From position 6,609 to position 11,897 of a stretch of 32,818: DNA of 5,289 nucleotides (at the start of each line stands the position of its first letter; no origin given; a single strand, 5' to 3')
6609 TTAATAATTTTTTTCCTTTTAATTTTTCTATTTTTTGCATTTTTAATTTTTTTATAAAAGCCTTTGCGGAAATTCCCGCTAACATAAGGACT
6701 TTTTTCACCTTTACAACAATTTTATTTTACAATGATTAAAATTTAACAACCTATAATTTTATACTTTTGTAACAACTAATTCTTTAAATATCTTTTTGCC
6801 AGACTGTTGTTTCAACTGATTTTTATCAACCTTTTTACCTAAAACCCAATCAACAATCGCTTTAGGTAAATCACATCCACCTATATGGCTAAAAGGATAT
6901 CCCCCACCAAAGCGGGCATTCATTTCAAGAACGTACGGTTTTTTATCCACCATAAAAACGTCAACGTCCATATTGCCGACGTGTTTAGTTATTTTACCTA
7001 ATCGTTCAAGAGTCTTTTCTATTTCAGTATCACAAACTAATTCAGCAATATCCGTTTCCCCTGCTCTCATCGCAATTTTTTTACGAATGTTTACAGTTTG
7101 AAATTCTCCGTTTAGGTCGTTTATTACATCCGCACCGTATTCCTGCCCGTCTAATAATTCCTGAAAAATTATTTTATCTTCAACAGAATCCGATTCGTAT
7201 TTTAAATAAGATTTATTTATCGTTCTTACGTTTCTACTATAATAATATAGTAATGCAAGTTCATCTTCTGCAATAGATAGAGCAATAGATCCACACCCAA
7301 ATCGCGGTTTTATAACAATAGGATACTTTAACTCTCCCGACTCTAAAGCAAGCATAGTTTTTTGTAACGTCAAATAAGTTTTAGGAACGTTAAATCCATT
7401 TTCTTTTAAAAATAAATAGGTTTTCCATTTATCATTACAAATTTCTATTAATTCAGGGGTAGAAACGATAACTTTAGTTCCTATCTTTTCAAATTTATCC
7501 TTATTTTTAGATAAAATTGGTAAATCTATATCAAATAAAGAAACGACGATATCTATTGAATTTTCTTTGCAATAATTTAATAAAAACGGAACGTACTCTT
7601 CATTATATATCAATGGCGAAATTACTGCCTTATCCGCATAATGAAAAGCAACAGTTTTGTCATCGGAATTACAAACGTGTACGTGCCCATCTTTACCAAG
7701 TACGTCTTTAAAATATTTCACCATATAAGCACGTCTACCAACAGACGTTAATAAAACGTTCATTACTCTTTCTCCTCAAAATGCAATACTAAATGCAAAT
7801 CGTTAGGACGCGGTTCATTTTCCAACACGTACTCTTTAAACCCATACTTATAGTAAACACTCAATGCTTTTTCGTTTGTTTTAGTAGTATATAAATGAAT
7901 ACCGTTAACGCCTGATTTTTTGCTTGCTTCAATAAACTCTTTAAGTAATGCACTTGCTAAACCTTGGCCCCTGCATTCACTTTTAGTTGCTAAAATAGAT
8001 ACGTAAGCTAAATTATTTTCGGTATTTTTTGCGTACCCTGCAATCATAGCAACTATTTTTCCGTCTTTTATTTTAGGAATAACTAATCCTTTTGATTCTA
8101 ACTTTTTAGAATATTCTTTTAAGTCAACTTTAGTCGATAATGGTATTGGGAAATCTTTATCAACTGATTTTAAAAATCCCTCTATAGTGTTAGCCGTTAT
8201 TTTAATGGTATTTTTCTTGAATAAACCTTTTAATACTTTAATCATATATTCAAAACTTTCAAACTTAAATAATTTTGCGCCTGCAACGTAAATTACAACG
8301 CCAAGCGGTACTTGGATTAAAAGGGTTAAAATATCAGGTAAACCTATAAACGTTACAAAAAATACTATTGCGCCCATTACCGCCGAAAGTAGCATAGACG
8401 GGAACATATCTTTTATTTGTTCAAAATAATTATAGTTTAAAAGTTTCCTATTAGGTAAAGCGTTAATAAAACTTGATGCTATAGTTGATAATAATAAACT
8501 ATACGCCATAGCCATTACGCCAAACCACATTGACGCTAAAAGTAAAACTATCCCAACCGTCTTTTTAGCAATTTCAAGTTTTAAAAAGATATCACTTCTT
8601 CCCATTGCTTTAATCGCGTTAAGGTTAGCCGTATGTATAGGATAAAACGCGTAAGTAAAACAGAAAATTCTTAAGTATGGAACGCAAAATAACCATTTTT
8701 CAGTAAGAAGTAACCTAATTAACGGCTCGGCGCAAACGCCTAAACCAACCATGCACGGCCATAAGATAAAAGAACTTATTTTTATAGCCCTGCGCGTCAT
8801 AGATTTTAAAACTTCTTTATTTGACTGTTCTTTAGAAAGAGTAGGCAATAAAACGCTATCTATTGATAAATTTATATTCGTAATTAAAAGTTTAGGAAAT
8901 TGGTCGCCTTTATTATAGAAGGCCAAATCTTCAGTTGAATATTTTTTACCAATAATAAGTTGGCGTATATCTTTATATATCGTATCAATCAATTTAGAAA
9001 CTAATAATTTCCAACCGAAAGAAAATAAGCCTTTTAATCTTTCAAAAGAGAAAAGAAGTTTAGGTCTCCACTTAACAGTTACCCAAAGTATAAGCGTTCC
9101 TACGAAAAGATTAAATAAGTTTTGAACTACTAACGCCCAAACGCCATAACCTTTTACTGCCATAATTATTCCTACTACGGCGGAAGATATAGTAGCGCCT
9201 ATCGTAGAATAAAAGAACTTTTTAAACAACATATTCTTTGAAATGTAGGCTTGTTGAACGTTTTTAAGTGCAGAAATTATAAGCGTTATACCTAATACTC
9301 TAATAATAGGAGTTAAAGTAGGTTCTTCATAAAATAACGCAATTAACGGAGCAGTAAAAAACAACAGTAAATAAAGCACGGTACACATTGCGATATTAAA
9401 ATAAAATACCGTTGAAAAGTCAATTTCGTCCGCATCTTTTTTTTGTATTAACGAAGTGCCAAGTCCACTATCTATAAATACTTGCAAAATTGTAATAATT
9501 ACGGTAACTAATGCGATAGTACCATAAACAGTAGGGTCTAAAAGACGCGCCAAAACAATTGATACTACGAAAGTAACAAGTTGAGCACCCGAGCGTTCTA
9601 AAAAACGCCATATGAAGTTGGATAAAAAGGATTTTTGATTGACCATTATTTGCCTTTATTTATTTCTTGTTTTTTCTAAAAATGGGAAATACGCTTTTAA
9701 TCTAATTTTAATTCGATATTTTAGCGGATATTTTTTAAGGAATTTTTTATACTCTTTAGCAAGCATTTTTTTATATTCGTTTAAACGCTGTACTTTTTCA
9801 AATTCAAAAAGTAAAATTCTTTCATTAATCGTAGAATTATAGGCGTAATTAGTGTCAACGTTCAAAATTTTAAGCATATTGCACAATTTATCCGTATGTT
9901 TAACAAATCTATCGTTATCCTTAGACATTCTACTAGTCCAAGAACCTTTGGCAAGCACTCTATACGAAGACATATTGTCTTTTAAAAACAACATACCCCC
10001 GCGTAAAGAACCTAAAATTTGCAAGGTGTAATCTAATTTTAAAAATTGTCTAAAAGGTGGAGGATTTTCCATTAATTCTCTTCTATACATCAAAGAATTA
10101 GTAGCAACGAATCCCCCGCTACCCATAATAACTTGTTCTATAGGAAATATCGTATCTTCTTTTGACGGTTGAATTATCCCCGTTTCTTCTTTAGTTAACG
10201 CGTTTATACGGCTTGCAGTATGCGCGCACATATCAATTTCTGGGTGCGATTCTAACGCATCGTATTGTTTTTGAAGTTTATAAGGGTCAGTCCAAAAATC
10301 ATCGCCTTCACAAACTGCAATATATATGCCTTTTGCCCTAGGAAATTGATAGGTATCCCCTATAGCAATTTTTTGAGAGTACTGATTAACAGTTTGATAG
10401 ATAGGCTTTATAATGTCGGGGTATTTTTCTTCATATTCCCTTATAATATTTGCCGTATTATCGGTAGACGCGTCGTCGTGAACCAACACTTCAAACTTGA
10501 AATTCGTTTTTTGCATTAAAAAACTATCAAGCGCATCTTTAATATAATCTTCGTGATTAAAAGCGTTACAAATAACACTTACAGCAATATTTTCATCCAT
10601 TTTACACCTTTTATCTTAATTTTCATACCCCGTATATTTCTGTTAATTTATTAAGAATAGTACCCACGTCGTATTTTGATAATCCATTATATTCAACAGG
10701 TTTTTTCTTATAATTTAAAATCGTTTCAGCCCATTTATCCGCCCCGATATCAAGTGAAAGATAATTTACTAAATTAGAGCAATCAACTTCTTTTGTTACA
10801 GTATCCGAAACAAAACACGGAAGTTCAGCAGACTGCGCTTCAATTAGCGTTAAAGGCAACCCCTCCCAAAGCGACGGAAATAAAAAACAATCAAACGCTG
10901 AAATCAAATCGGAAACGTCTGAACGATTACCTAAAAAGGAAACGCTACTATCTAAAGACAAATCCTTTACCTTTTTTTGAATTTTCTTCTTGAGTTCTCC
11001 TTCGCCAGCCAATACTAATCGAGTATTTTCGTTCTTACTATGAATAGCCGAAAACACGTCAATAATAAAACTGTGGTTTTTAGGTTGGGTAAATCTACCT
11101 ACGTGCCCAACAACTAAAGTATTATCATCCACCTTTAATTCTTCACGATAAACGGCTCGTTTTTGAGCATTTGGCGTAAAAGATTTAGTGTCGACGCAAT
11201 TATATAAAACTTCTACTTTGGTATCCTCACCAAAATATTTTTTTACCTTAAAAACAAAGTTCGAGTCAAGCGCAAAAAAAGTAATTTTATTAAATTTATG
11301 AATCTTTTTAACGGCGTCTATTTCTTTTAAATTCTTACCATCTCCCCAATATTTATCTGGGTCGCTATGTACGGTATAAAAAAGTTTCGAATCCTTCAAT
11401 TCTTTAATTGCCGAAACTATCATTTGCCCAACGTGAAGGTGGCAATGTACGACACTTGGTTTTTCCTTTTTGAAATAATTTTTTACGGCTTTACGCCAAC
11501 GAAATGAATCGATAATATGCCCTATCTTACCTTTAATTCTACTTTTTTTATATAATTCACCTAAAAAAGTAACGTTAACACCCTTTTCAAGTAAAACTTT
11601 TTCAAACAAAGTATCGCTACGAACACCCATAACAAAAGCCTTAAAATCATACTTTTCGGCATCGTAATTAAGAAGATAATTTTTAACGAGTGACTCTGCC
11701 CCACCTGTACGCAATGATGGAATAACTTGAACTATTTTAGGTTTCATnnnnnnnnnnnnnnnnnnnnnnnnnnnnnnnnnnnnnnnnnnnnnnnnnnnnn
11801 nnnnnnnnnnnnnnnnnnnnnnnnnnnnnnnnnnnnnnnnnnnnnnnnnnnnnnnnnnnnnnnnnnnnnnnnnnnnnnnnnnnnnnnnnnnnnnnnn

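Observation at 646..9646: Candidate undescribed amino-sugar acylation cassette: rfbA/rfbB + DegT aminotransferase + two ATP-grasp ligases + TRAP-type permease + Wzx-GNAT fusion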

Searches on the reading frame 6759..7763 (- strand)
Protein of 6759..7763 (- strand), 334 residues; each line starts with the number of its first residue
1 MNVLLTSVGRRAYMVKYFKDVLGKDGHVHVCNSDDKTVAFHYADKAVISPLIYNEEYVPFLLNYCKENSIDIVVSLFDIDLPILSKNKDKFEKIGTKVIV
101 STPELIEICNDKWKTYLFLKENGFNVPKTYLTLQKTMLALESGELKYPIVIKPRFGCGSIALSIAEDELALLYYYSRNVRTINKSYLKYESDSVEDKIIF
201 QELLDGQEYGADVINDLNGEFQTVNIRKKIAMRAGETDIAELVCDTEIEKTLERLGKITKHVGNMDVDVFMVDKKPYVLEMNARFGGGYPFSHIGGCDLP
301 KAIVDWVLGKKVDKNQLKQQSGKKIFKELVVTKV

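Call 4: search_protein_families(library=pfam, proteins=[window:6759-7763:-], max_evalue=0.01)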
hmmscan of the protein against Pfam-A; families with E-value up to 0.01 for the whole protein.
window:6759-7763:- (334 aa): 7 families
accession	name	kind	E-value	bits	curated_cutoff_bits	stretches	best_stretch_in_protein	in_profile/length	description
PF21360.3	PylC-like_N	-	6e-24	84.5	27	1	3-99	1-96/96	PylC-like, N-terminal domain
PF02655.19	ATP-grasp_3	-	2.8e-18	67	23.2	1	109-287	1-159/160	ATP-grasp domain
PF15632.11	ATPgrasp_Ter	-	1.6e-12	47.8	29.1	1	197-318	4-118/131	ATP-grasp in the biosynthetic pathway with Ter operon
PF13535.11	ATP-grasp_4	-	2.3e-09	37.5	27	1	146-265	2-131/160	ATP-grasp domain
PF14397.11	ATPgrasp_ST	-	1.6e-05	24.7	31.4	0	104-203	14-119/278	Sugar-transfer associated ATP-grasp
PF08443.16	RimK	-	0.00017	21.7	21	1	110-306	2-187/188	RimK-like ATP-grasp domain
PF02786.22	CPSase_L_D2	-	0.00078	19.5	19.8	1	142-304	34-200/211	Carbamoyl-phosphate synthase L chain, ATP binding domain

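Call 6: search_protein_families(library=ncbifam, proteins=[window:6759-7763:-], max_evalue=0.001)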
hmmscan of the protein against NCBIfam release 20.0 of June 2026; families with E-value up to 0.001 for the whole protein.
window:6759-7763:- (334 aa): 23 families
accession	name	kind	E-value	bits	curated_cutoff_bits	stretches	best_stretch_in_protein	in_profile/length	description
NF009404.0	PRK12767.1-3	equivalog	1.1e-100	336.9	316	1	1-328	1-327/344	carbamoyl phosphate synthase-like protein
NF009406.0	PRK12767.1-5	equivalog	7.5e-68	229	271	1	1-313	3-299/327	carbamoyl phosphate synthase-like protein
NF009405.0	PRK12767.1-4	equivalog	4.5e-67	226.3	390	1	1-313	1-294/320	carbamoyl phosphate synthase-like protein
NF009403.0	PRK12767.1-2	equivalog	5.9e-45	153.9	286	1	1-269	1-250/342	carbamoyl phosphate synthase-like protein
NF009402.0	PRK12767.1-1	equivalog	2.9e-43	148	218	1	25-332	29-324/329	carbamoyl phosphate synthase-like protein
NF053643.1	Ddl_archaea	equivalog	2.4e-16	59.7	500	1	66-321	58-308/367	putative pseudomurein biosynthesis ATP-grasp protein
NF002563.0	PRK02186.1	subfamily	3.9e-15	55.2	625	1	102-319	98-314/890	argininosuccinate lyase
TIGR00768.1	rimK_fam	subfamily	3.5e-13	49.5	143.4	1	90-171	67-147/276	RimK family alpha-L-glutamate ligase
NF003671.0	PRK05294.1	equivalog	2.6e-12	45.2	599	1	30-323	590-877/1058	carbamoyl-phosphate synthase large subunit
TIGR01369.1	CPSaseII_lrg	equivalog_domain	4.5e-11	41.1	1027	1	55-320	615-879/1052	carbamoyl-phosphate synthase (glutamine-hydrolyzing) large subunit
TIGR02144.1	LysX_arch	equivalog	5.8e-10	38.7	275.6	1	90-164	67-140/281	lysine biosynthesis protein LysX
TIGR03909.1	pyrrolys_PylC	equivalog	3.7e-08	32.5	248.3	1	146-332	124-303/374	3-methylornithine--L-lysine ligase PylC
NF040722.1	MfnD_Meth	equivalog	1.6e-07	31.1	400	1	193-285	156-251/288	tyramine--L-glutamate ligase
NF040720.1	MptN_Meth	equivalog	2.1e-07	30.3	350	1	91-180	82-159/291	tetrahydromethanopterin:alpha-L-glutamate ligase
NF002378.0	PRK01372.1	subfamily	3.7e-07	29.1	243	1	108-229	97-202/305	D-alanine--D-alanine ligase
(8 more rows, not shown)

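Call 14: search_solved_structures(query=window:6759-7763:-, max_evalue=0.01)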
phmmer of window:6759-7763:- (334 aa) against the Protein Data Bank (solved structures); distinct sequences matched with E-value up to 0.01: 9.
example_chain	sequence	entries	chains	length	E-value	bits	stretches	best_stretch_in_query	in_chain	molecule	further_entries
2pn1_A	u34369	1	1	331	1.6e-42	149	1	3-303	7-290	Carbamoylphosphate synthase large subunit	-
3vot_A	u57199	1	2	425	1.4e-09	40.8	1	44-289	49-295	L-amino acid ligase, BL00235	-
3vpd_A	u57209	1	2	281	1.5e-06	30.8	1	99-167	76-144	Ribosomal protein S6 modification protein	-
1uc8_A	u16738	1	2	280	3.5e-06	29.6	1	99-158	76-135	lysine biosynthesis enzyme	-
1uc9_A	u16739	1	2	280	5.1e-06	29.1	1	99-157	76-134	lysine biosynthesis enzyme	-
1bxr_A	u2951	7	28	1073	9.9e-06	28.1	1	90-311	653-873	CARBAMOYL-PHOSPHATE SYNTHASE | CARBAMOYL PHOSPHATE SYNTHETASE: LARGE SUBUNIT | CARBAMOYL PHOSPHATE SYNTHETASE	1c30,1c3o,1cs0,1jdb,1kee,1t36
1ce8_A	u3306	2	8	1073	1e-05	28.1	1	90-311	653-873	PROTEIN (CARBAMOYL-PHOSPHATE SYNTHASE) | carbamoyl phosphate synthetase large chain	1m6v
1a9x_A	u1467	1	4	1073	0.00014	24.4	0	90-311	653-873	CARBAMOYL PHOSPHATE SYNTHETASE (LARGE CHAIN)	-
4dim_A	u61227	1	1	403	0.0061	19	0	103-287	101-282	Phosphoribosylglycinamide synthetase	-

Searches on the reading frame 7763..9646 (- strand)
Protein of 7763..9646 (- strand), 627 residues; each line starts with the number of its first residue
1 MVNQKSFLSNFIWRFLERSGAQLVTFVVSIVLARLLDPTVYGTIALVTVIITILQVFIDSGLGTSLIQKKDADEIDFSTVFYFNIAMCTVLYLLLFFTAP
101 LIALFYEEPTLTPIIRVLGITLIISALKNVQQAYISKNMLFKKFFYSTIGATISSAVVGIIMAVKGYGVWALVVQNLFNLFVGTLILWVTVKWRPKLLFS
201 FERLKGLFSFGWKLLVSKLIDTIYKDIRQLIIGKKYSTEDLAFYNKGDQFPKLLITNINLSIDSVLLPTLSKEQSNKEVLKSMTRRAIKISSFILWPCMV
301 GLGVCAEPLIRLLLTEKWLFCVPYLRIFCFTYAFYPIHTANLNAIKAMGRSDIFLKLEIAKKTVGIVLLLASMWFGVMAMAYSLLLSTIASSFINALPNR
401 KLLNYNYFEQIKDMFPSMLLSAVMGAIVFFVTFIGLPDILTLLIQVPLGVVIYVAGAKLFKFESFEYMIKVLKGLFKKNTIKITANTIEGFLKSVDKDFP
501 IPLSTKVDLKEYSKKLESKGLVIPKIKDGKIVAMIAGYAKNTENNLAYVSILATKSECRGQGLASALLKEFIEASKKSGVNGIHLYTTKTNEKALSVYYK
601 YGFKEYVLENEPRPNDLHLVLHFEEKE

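Call 4: search_protein_families(library=pfam, proteins=[window:7763-9646:-], max_evalue=0.01)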
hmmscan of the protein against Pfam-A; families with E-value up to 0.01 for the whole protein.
window:7763-9646:- (627 aa): 9 families
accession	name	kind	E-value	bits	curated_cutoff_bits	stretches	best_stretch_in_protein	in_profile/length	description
PF13440.11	Polysacc_synt_3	-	2.4e-97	326.2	23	1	31-323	1-293/293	Polysaccharide biosynthesis protein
PF01943.22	Polysacc_synt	-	1.4e-33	117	28.2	1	8-272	2-272/274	Polysaccharide biosynthesis protein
PF00583.31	Acetyltransf_1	-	2.6e-14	53.9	20.7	1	517-603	31-116/116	Acetyltransferase (GNAT) family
PF13508.13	Acetyltransf_7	-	5.3e-11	43.2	27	1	527-605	10-84/84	Acetyltransferase (GNAT) domain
PF13673.13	Acetyltransf_10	-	2.8e-08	34.2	23.6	1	514-608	24-112/128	Acetyltransferase (GNAT) domain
PF13527.13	Acetyltransf_9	-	3.5e-07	30.7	25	1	482-604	4-125/127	Acetyltransferase (GNAT) domain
PF08445.16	FR47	-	3e-05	24.4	22.1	1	541-606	16-80/86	FR47-like protein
PF12746.13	GNAT_acetyltran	-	0.00039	20.6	26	1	520-581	157-215/243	GNAT acetyltransferase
PF13302.13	Acetyltransf_3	-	0.0061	17.7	25.4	0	532-604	66-138/138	Acetyltransferase (GNAT) domain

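Call 6: search_protein_families(library=ncbifam, proteins=[window:7763-9646:-], max_evalue=0.001)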
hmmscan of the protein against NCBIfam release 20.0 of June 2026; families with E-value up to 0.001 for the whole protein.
window:7763-9646:- (627 aa): 12 families
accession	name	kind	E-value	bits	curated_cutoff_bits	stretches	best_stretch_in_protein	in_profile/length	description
NF058658.1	Oglyco_Wzx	exception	1.7e-84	284.6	720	1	11-469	14-472/478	O-glycosylation flippase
NF007773.0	PRK10459.1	equivalog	1.8e-56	192.1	273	1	23-460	23-467/492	MOP flippase family protein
NF047674.1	TeichurnBiosyTuaB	equivalog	3.1e-50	171.6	580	1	23-455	24-464/469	teichuronic acid biosynthesis protein TuaB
TIGR01575.1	rimI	equivalog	3.5e-10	40.2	86.4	1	528-606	40-115/132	ribosomal protein S18-alanine N-acetyltransferase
TIGR02406.1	ectoine_EctA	equivalog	5.4e-07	29.7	120.6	1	522-602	42-122/157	diaminobutyrate acetyltransferase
NF040503.1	resist_ArsN1a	equivalog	1.8e-06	27.8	170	1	504-605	32-135/159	arsinothricin resistance N-acetyltransferase ArsN1 family A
NF033083.0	AAC_3_I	equivalog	2.2e-06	28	200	1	520-608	48-139/145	AAC(3)-I family aminoglycoside N-acetyltransferase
NF000360.1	sat4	exception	5.3e-06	26.6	380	1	526-604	78-154/180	streptothricin N-acetyltransferase Sat4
NF002959.0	PRK03624.1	equivalog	0.00014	21.6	124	1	548-605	74-131/147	GNAT family acetyltransferase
NF007025.1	PRK09491.1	equivalog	0.00044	20.2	173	1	552-608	68-124/145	ribosomal protein S18-alanine N-acetyltransferase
TIGR03448.1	mycothiol_MshD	equivalog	0.0005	19.5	163.1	1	544-606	226-288/294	mycothiol synthase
NF003641.0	PRK05279.1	equivalog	0.00059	18.8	344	0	527-611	341-420/441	amino-acid N-acetyltransferase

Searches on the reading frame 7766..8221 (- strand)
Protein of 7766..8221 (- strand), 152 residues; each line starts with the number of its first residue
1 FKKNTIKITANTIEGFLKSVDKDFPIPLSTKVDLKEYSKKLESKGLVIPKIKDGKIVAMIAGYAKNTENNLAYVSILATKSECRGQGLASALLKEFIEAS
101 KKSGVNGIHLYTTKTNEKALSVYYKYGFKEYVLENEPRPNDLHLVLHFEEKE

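Call 84: search_solved_structures(query=window:7766-8221:-, max_evalue=0.01)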
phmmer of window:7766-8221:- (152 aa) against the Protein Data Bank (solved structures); distinct sequences matched with E-value up to 0.01: 12.
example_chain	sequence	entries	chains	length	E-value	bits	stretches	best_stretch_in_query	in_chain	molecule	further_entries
1vhs_A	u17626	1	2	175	5e-07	33.1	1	27-133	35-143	similar to phosphinothricin acetyltransferase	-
7l1k_A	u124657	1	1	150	7.2e-06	29.4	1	72-131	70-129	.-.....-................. 30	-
2g3a_A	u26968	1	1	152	0.00013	25.2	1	60-130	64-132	acetyltransferase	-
1z4e_A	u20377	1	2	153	0.0002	24.7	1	24-130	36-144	transcriptional regulator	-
3ec4_A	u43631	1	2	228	0.00033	24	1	53-129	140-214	Putative Acetyltransferase from the GNAT family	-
3f8k_A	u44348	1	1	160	0.00071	22.9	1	79-136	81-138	Protein acetyltransferase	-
6yzz_A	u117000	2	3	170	0.001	22.4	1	71-129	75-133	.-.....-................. 50 | Acyl-CoA N-acyltransferases (NAT) superfamily protein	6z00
5hmn_A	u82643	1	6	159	0.0019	21.5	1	37-134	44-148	AAC3-I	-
4pv6_C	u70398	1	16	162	0.003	20.9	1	54-129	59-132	N-terminal acetyltransferase complex subunit [ARD1]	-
5isv_A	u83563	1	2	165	0.0064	19.8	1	76-136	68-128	Ribosomal-protein-alanine acetyltransferase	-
3mgd_A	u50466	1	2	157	0.0069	19.7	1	66-130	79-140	Predicted acetyltransferase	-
7wx5_A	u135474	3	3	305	0.0069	19.7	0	73-129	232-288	N-acetyltransferase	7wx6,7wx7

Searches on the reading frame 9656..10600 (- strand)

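Call 4: search_protein_families(library=pfam, proteins=[window:9656-10600:-], max_evalue=0.01)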
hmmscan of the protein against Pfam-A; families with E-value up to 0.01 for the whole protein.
window:9656-10600:- (314 aa): 2 families
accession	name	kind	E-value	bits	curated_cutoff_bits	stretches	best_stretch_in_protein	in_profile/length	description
PF00535.33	Glycos_transf_2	-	8e-18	65.4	23.3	1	8-176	1-163/168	Glycosyl transferase family 2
PF13641.12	Glyco_tranf_2_3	-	4.6e-07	30.5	27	1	7-128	3-121/230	Glycosyltransferase like family 2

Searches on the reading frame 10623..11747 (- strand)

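Call 4: search_protein_families(library=pfam, proteins=[window:10623-11747:-], max_evalue=0.01)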
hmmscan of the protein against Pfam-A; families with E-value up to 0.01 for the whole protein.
window:10623-11747:- (374 aa): 5 families
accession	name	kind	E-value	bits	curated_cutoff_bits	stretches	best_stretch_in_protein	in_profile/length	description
PF00534.26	Glycos_transf_1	-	6.5e-26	91.3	26.4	1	199-316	4-124/172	Glycosyl transferases group 1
PF13692.12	Glyco_trans_1_4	-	2.7e-24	86.5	27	1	212-324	3-117/142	Glycosyl transferases group 1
PF13439.12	Glyco_transf_4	-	4.7e-07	30.4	28.5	1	15-188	2-169/170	Glycosyltransferase Family 4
PF20706.3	GT4-conflict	-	0.00075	19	26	1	209-315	196-312/385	Family 4 Glycosyltransferase in conflict systems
PF13477.12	Glyco_trans_4_2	-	0.005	17.4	23.4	1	82-129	61-110/139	Glycosyl transferase 4-like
